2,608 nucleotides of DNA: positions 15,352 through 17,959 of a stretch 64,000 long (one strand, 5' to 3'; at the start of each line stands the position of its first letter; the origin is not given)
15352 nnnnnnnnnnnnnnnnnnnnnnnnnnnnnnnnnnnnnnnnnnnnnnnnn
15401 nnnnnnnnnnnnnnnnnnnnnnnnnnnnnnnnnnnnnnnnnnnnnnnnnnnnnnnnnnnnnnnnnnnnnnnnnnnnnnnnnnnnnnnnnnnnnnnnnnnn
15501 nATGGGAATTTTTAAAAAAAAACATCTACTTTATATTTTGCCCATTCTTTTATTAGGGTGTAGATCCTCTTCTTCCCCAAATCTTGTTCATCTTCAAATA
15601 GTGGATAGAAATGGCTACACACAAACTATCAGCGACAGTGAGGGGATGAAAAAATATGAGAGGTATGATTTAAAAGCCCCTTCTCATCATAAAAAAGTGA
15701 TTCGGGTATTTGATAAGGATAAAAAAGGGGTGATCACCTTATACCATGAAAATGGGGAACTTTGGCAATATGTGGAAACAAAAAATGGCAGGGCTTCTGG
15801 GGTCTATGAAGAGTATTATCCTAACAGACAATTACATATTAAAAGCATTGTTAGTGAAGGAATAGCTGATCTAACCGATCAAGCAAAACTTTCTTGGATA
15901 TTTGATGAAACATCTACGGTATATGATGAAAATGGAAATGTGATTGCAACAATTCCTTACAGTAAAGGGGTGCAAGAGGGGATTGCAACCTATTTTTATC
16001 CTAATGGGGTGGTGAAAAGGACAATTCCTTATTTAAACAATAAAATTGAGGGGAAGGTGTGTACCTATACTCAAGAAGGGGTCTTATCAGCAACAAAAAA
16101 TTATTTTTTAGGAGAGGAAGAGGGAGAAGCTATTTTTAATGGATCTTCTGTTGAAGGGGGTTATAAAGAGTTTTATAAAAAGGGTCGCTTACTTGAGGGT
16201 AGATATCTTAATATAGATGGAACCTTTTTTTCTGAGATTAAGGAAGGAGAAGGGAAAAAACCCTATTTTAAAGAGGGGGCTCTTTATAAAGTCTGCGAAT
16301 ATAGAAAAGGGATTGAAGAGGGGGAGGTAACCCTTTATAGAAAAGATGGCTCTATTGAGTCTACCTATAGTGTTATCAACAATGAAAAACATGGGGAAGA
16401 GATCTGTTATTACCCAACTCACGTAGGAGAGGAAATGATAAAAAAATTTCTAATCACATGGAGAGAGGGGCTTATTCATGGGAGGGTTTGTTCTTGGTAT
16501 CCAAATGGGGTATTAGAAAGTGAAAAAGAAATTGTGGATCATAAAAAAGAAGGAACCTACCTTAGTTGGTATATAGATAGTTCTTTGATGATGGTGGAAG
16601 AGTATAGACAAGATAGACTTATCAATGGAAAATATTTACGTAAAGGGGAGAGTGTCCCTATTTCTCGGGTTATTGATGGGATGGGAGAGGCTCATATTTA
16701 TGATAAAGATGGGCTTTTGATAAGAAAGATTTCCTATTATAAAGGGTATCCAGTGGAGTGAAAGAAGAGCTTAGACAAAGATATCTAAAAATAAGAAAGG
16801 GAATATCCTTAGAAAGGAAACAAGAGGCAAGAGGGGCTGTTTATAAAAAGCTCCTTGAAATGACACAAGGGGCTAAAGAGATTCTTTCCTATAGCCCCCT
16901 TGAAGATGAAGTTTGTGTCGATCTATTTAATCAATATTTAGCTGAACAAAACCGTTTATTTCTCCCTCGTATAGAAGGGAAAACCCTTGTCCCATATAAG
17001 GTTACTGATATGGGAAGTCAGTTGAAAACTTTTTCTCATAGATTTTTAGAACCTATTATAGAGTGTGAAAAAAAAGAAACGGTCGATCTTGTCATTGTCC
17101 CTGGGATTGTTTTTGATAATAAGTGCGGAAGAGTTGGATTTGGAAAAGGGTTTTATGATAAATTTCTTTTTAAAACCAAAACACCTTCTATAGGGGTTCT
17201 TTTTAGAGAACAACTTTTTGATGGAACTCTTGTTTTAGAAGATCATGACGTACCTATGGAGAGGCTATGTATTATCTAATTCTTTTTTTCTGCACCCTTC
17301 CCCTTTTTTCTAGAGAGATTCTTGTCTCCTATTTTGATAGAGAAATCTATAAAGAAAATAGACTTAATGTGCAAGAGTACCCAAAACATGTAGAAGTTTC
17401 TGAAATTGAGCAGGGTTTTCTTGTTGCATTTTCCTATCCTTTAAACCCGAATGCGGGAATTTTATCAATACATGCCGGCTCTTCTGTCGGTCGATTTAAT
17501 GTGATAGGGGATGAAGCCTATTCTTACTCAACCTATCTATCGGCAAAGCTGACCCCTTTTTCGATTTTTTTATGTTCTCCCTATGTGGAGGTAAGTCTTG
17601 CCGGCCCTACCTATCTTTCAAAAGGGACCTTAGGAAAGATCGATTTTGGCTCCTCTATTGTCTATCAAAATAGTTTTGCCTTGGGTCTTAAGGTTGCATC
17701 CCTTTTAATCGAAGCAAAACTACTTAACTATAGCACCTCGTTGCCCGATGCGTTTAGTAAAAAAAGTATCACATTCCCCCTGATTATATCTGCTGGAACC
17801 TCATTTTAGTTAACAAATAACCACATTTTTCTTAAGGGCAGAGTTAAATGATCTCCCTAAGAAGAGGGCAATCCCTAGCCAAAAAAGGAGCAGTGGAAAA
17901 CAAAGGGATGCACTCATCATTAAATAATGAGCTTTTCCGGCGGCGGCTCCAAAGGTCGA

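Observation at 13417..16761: Overlapping three-gene unit with PilM-PilN(GspL)/PilO(GspM)/lipoprotein order: candidate missing assembly platform of the chlamydial type II secretion system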

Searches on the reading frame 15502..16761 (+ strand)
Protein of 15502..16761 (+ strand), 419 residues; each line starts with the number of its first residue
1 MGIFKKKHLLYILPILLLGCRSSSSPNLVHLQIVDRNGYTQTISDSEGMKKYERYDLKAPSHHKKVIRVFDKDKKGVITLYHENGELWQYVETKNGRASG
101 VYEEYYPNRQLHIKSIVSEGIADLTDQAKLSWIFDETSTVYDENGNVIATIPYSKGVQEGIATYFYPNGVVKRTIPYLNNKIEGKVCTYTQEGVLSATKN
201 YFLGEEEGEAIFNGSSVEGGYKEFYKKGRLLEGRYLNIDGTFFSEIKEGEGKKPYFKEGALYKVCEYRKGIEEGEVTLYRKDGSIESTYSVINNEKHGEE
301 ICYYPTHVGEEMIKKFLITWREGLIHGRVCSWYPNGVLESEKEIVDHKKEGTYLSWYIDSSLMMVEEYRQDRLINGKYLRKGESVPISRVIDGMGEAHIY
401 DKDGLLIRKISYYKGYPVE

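Call 3: search_protein_families(library=pfam, proteins=[window:15502-16761:+], max_evalue=1)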
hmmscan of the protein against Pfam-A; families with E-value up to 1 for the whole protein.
window:15502-16761:+ (419 aa): 4 families
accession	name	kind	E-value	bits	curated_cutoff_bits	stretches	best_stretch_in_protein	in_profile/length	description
PF07661.19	MORN_2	-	3.9e-14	51.5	29.6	2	158-179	1-22/22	MORN repeat variant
PF00036.39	EF-hand_1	-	0.026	14.5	25.4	1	64-80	3-19/29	EF hand domain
PF02493.26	MORN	-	0.083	13.3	22.5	0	153-169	5-21/23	MORN repeat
PF16967.11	TcfC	-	0.65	10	29.4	0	364-383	14-33/68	E-set like domain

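Call 4: search_protein_families(library=ncbifam, proteins=[window:15502-16761:+], max_evalue=1)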
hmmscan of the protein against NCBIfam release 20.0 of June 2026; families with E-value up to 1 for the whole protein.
window:15502-16761:+ (419 aa): 2 families
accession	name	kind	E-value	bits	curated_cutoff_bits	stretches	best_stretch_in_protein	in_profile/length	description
NF033566.1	adhes_LIC20035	equivalog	1.8e-10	40.3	250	2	219-382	118-277/434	LIC20035 family adhesin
NF008475.0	PRK11372.1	equivalog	0.051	13.6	168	0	105-146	56-97/109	C-type lysozyme inhibitor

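Call 77: search_solved_structures(query=window:15502-16758:+, max_evalue=1, show_alignments=1)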
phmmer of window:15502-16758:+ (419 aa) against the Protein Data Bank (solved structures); distinct sequences matched with E-value up to 1: 2.
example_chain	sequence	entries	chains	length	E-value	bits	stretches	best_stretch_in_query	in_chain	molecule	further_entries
6shu_A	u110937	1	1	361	0.085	14.8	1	156-229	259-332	Basic membrane protein D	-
6sgo_A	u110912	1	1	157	0.6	12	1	200-285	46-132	Secreted protein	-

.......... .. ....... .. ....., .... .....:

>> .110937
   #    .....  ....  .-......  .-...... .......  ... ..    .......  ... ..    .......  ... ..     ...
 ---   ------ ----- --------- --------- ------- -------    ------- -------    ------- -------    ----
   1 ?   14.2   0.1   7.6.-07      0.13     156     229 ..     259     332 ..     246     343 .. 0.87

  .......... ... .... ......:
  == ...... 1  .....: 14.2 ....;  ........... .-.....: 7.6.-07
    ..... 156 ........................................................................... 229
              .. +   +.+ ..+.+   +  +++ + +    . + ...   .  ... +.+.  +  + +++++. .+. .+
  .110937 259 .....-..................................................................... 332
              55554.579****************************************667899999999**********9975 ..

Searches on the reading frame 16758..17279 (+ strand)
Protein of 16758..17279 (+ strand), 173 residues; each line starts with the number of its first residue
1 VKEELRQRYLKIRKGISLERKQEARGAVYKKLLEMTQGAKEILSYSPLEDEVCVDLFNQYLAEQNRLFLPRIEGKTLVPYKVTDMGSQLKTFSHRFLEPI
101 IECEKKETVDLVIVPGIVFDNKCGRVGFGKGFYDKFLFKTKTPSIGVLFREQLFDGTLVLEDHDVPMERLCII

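Call 3: search_protein_families(library=pfam, proteins=[window:16758-17279:+], max_evalue=1)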
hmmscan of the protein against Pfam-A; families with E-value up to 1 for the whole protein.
window:16758-17279:+ (173 aa): 1 family
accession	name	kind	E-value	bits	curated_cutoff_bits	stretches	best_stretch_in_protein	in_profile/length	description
PF01812.26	5-FTHF_cyc-lig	-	6.2e-28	98.4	27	1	2-171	1-184/186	5-formyltetrahydrofolate cyclo-ligase family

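Call 4: search_protein_families(library=ncbifam, proteins=[window:16758-17279:+], max_evalue=1)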
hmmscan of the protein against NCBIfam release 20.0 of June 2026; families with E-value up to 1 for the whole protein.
window:16758-17279:+ (173 aa): 5 families
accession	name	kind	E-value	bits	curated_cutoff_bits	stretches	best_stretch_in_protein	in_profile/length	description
TIGR02727.1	MTHFS_bact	equivalog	1.2e-34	119.8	84.9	1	2-171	1-180/182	5-formyltetrahydrofolate cyclo-ligase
NF007661.0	PRK10333.1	equivalog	4.6e-05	23.3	343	1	108-167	125-186/198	5-formyltetrahydrofolate cyclo-ligase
TIGR00619.1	sbcd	subfamily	0.089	12.6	77.65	1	94-122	25-53/252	exonuclease subunit SbcD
NF008206.2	PRK10966.1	equivalog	0.23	10.5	450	1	94-144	25-74/380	exonuclease subunit SbcD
NF006083.0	PRK08229.1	equivalog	0.25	10.2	371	1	13-89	167-243/341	2-dehydropantoate 2-reductase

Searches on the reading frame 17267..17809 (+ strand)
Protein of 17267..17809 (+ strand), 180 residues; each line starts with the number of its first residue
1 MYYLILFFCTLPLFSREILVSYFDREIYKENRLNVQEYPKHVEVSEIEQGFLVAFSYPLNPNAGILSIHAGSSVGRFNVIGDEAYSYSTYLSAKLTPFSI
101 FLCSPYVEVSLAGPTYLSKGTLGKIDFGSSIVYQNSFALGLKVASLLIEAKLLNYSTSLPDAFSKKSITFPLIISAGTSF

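Call 3: search_protein_families(library=pfam, proteins=[window:17267-17809:+], max_evalue=1)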
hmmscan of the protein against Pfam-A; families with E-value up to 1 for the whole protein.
window:17267-17809:+ (180 aa): 0 families

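Call 4: search_protein_families(library=ncbifam, proteins=[window:17267-17809:+], max_evalue=1)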
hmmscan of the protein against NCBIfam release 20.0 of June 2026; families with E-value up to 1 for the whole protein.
window:17267-17809:+ (180 aa): 0 families
